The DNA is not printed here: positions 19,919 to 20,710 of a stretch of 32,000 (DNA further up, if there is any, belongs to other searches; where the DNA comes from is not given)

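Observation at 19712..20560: Exported lipoprotein with eight tandem CxxC-x7-HxC units: candidate periplasmic multi-metal-binding protein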

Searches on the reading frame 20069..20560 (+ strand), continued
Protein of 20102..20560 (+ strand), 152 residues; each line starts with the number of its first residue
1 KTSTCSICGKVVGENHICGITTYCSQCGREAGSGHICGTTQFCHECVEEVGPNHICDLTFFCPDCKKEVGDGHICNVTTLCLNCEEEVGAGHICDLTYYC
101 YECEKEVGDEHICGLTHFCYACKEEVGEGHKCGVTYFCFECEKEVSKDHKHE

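Call 41: list_cluster_members(proteins=[P0008, P0010, P0013, P0016, P0017, P0021, P0025, P0031, P0035, P0045])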
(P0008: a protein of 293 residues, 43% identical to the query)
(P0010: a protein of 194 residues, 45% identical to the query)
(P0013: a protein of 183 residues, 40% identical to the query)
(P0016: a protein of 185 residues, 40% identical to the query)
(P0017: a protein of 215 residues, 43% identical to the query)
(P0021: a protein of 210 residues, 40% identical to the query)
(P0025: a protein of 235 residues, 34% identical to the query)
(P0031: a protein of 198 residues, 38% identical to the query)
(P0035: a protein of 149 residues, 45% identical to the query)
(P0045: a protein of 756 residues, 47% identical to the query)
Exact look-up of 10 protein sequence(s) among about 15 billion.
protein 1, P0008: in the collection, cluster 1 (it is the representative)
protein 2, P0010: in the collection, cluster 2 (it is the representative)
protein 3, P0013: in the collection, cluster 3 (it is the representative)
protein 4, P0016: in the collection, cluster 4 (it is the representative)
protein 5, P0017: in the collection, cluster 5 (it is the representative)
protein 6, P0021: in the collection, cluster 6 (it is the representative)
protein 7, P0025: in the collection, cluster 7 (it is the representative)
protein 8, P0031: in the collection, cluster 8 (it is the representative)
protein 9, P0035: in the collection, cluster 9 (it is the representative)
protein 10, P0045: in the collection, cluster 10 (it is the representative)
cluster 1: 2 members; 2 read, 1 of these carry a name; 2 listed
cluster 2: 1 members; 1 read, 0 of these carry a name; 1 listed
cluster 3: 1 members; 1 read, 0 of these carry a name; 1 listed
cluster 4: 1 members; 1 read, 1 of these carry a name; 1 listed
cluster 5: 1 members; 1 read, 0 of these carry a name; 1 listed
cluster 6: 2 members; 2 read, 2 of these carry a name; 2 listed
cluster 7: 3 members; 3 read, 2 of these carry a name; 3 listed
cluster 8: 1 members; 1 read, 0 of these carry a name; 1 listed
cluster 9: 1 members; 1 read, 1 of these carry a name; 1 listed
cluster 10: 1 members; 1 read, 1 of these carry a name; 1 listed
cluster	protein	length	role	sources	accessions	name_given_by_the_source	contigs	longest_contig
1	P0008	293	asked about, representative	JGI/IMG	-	phage FluMu protein Com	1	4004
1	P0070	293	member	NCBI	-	-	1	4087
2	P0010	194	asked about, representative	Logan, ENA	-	-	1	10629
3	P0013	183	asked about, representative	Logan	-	-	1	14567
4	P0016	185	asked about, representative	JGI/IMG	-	hypothetical protein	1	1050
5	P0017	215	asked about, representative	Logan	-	-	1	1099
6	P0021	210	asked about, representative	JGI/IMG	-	hypothetical protein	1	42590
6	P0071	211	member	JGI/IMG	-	hypothetical protein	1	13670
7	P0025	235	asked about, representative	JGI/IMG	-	hypothetical protein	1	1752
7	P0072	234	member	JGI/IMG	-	hypothetical protein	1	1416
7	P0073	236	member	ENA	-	-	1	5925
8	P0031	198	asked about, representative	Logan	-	-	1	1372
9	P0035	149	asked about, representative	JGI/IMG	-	hypothetical protein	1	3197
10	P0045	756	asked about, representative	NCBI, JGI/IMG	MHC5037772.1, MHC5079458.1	MAG: hypothetical protein ACYTHM_10690 [Planctomycetota bacterium] | hypothetical protein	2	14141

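Call 63: find_encoding_contigs(protein=P0021, flank=7000, max_places=2)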
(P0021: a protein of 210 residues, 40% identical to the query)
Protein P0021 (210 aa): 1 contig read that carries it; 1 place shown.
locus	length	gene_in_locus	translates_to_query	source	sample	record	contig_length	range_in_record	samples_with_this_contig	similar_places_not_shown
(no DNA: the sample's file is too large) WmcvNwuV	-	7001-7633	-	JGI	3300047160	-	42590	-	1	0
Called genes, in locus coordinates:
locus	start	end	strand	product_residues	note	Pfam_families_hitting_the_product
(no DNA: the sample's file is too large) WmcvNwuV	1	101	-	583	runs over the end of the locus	PF05378:Hydant_A_N, PF01968:Hydantoinase_A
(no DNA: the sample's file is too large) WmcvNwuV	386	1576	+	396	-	PF00285:Citrate_synt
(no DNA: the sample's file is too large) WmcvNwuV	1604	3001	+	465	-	PF01694:Rhomboid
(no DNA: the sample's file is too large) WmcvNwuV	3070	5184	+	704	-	PF00092:VWA (faint), PF13519:VWA_2 (weak)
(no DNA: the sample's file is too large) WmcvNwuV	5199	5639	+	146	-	PF13174:TPR_6 (faint)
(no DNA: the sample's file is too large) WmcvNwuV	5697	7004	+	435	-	PF02878:PGM_PMM_I, PF02879:PGM_PMM_II, PF02880:PGM_PMM_III, PF00408:PGM_PMM_IV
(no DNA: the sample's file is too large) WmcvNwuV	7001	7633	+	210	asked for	-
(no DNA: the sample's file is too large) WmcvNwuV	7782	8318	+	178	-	PF07963:N_methyl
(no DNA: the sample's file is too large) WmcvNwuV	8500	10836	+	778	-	PF09586:YfhO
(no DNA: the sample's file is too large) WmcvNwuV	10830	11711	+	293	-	PF13489:Methyltransf_23, PF13847:Methyltransf_31 (faint), PF08242:Methyltransf_12 (weak), PF08241:Methyltransf_11, PF13649:Methyltransf_25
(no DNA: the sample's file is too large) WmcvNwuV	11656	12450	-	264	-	PF13489:Methyltransf_23, PF13847:Methyltransf_31 (faint), PF08241:Methyltransf_11, PF08242:Methyltransf_12, PF13649:Methyltransf_25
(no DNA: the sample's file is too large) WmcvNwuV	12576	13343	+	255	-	PF05711:TylF, PF13578:Methyltransf_24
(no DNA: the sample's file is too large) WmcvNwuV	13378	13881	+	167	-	-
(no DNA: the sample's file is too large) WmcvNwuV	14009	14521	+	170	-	PF07963:N_methyl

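Call 64: find_encoding_contigs(protein=P0010, flank=7000, max_places=2)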
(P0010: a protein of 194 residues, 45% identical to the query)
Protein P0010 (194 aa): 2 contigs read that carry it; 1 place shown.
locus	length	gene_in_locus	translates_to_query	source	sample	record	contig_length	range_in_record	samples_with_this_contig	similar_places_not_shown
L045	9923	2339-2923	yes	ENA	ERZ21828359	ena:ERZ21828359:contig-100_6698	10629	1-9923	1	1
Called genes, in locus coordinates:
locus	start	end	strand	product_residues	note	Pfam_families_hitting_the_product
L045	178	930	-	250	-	-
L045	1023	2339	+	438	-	PF02878:PGM_PMM_I, PF02879:PGM_PMM_II, PF02880:PGM_PMM_III, PF00408:PGM_PMM_IV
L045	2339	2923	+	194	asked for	-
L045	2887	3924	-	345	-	PF02481:DNA_processg_A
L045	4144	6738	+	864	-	PF00133:tRNA-synt_1, PF09334:tRNA-synt_1g, PF13603:tRNA-synt_1_2, PF09334:tRNA-synt_1g (weak), PF08264:Anticodon_1, PF10458:Val_tRNA-synt_C (faint)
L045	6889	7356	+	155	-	PF00359:PTS_EIIA_2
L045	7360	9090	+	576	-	PF17899:Peptidase_M61_N, PF05299:Peptidase_M61, PF13180:PDZ_2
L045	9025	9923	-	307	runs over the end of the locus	PF00535:Glycos_transf_2, PF10111:Glyco_tranf_2_2, PF13641:Glyco_tranf_2_3, PF13632:Glyco_trans_2_3 (faint), PF02709:Glyco_transf_7C (faint)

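Call 65: find_encoding_contigs(protein=P0045, flank=7000, max_places=2)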
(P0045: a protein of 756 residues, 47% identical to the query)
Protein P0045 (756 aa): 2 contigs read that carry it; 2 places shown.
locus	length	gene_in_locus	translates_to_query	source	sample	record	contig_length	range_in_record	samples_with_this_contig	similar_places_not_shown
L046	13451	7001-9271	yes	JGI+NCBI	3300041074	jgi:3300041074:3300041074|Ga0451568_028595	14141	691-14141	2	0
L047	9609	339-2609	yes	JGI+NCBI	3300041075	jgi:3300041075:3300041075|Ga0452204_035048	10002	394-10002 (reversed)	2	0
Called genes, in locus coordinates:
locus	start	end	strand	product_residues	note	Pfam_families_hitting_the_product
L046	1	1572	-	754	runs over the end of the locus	PF00069:Pkinase, PF07714:PK_Tyr_Ser-Thr, PF09136:Glucodextran_B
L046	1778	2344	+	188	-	PF13207:AAA_17, PF13238:AAA_18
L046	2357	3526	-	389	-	PF01142:TruD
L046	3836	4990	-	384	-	PF02985:HEAT (faint), PF13646:HEAT_2 (faint)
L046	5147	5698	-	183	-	PF13519:VWA_2 (weak)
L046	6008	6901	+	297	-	PF01882:DUF58, PF05762:VWA_CoxE (weak), PF13519:VWA_2 (weak)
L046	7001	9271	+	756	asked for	-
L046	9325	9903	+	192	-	PF01197:Ribosomal_L31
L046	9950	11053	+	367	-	PF03462:PCRF, PF00472:RF-1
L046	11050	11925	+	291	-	PF17827:PrmC_N, PF05175:MTS (faint), PF13649:Methyltransf_25 (faint)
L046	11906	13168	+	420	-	PF00275:EPSP_synthase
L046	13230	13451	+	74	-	PF02881:SRP54_N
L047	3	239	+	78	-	?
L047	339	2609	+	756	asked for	-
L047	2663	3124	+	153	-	PF01197:Ribosomal_L31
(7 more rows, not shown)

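Call 66: list_cluster_members(proteins=[P0009, P0011, P0012, P0014, P0019, P0022, P0023, P0028, P0029, P0030])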
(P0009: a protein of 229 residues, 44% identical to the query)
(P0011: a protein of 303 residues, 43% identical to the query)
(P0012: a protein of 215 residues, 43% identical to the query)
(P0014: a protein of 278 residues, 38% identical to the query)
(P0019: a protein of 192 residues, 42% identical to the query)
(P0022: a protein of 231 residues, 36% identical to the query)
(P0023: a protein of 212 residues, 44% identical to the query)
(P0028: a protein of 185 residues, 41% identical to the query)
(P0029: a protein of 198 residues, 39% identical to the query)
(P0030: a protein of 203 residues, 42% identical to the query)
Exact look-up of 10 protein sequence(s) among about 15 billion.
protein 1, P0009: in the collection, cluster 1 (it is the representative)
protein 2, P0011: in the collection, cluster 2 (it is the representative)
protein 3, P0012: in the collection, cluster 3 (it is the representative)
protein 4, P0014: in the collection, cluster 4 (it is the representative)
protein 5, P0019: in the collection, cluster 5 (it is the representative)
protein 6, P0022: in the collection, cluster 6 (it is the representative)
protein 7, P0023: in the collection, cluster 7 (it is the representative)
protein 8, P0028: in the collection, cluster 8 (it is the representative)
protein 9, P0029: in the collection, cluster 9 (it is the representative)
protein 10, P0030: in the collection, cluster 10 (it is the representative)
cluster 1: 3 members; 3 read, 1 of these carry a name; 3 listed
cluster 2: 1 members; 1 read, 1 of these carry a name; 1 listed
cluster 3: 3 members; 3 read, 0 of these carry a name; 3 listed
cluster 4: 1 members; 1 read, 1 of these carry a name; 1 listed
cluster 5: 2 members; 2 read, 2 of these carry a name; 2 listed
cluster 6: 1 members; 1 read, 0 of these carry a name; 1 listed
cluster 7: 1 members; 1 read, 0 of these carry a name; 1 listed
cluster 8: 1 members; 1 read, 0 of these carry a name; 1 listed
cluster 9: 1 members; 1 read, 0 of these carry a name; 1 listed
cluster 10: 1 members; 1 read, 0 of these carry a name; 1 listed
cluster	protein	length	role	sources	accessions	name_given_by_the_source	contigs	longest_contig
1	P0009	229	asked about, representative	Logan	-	-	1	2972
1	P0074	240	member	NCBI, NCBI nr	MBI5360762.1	MAG: hypothetical protein HZA48_09310 [Planctomycetes bacterium] | hypothetical protein [Planctomycetota bacterium]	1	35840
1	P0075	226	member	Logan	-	-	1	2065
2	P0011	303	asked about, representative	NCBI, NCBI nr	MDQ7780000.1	MAG: hypothetical protein RDV41_09870 [Planctomycetota bacterium] | hypothetical protein [Planctomycetota bacterium]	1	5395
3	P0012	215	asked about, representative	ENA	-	-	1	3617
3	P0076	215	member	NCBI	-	-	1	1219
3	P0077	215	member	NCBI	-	-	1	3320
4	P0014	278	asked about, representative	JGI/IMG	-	hypothetical protein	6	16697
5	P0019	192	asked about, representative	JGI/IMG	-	hypothetical protein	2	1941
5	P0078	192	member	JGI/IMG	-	hypothetical protein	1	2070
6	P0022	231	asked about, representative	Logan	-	-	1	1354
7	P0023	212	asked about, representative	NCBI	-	-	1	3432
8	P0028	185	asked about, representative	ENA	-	-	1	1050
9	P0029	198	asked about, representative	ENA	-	-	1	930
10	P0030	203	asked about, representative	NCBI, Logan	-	-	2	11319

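Call 68: find_encoding_contigs(protein=P0074, flank=6000, max_places=2)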
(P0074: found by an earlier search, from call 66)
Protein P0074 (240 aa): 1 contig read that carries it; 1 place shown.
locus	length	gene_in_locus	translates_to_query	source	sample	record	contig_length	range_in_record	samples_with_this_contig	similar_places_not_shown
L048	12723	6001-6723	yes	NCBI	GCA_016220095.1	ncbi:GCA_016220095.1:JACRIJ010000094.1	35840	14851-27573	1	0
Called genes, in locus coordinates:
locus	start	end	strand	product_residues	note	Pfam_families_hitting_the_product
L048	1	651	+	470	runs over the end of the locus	PF02985:HEAT (faint), PF03130:HEAT_PBS (faint), PF13646:HEAT_2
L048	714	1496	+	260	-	PF02517:Rce1-like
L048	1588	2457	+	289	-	-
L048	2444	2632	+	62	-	-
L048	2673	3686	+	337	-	PF13289:SIR2_2 (weak)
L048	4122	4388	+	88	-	-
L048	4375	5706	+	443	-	PF02878:PGM_PMM_I, PF02879:PGM_PMM_II, PF02880:PGM_PMM_III, PF00408:PGM_PMM_IV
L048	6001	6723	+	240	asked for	-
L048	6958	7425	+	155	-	-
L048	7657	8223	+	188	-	PF02545:Maf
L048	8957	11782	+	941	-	PF13385:Laminin_G_3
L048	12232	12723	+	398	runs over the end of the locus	PF01841:Transglut_core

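Call 69: find_encoding_contigs(protein=P0014, flank=6000, max_places=2)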
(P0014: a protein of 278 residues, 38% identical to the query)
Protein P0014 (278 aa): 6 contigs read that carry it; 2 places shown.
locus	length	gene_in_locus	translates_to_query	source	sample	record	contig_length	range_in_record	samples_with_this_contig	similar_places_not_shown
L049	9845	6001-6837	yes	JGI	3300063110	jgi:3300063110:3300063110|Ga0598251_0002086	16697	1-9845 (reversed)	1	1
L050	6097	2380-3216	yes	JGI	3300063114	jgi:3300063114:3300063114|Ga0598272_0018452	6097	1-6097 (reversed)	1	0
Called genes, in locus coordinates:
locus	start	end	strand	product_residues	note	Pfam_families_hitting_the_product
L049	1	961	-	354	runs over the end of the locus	PF01244:Peptidase_M19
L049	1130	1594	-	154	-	-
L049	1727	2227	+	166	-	PF14559:TPR_19 (faint), PF07719:TPR_2 (faint), PF13428:TPR_14 (faint), PF13174:TPR_6 (faint)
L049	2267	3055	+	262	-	PF01026:TatD_DNase, PF02126:PTE (faint)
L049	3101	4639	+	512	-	PF13360:PQQ_2, PF13570:Beta-prop_ACSF4 (weak), PF14783:BBS2_Mid (faint), PF23743:Beta-prop_BBS7 (faint), PF01839:FG-GAP (faint), PF13517:FG-GAP_3, PF13570:Beta-prop_ACSF4 (weak), PF25292:Beta-prop_CGLA (weak)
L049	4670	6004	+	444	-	PF02878:PGM_PMM_I, PF02879:PGM_PMM_II, PF02880:PGM_PMM_III, PF00408:PGM_PMM_IV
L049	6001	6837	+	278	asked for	PF07191:Zn_ribbon_6 (faint)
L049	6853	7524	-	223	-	PF00881:Nitroreductase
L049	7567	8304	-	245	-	PF00072:Response_reg, PF07238:PilZ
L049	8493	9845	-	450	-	PF17874:TPR_MalT (faint), PF07719:TPR_2 (faint), PF00515:TPR_1 (faint), PF13424:TPR_12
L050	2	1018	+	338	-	?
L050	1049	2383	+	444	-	PF02878:PGM_PMM_I, PF02879:PGM_PMM_II, PF02880:PGM_PMM_III, PF00408:PGM_PMM_IV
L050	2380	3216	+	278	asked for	PF07191:Zn_ribbon_6 (faint)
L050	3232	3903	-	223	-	PF00881:Nitroreductase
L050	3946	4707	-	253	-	PF00072:Response_reg, PF07238:PilZ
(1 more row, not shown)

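Call 70: find_encoding_contigs(protein=P0030, flank=6000, max_places=2)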
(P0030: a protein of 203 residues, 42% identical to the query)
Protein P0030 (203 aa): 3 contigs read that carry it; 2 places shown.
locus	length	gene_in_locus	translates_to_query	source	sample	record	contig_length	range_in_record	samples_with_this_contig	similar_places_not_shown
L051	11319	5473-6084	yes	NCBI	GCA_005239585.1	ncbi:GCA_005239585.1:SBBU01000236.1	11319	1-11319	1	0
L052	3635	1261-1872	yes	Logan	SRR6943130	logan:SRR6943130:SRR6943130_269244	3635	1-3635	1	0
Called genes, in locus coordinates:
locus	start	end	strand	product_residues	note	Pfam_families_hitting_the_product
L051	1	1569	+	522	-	?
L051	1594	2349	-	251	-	PF07355:GRDB (weak)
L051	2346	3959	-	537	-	PF00069:Pkinase, PF07714:PK_Tyr_Ser-Thr, PF03109:ABC1 (weak)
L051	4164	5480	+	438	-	PF02878:PGM_PMM_I, PF02879:PGM_PMM_II, PF02880:PGM_PMM_III, PF00408:PGM_PMM_IV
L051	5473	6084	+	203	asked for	-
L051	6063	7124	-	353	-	PF02481:DNA_processg_A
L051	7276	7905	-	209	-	PF01209:Ubie_methyltran, PF13489:Methyltransf_23, PF13847:Methyltransf_31, PF08241:Methyltransf_11, PF08242:Methyltransf_12 (weak), PF13649:Methyltransf_25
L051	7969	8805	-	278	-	-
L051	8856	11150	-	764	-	PF05762:VWA_CoxE (faint), PF00092:VWA, PF13519:VWA_2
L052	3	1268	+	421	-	?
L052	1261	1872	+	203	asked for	-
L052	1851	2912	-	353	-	PF02481:DNA_processg_A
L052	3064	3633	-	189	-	?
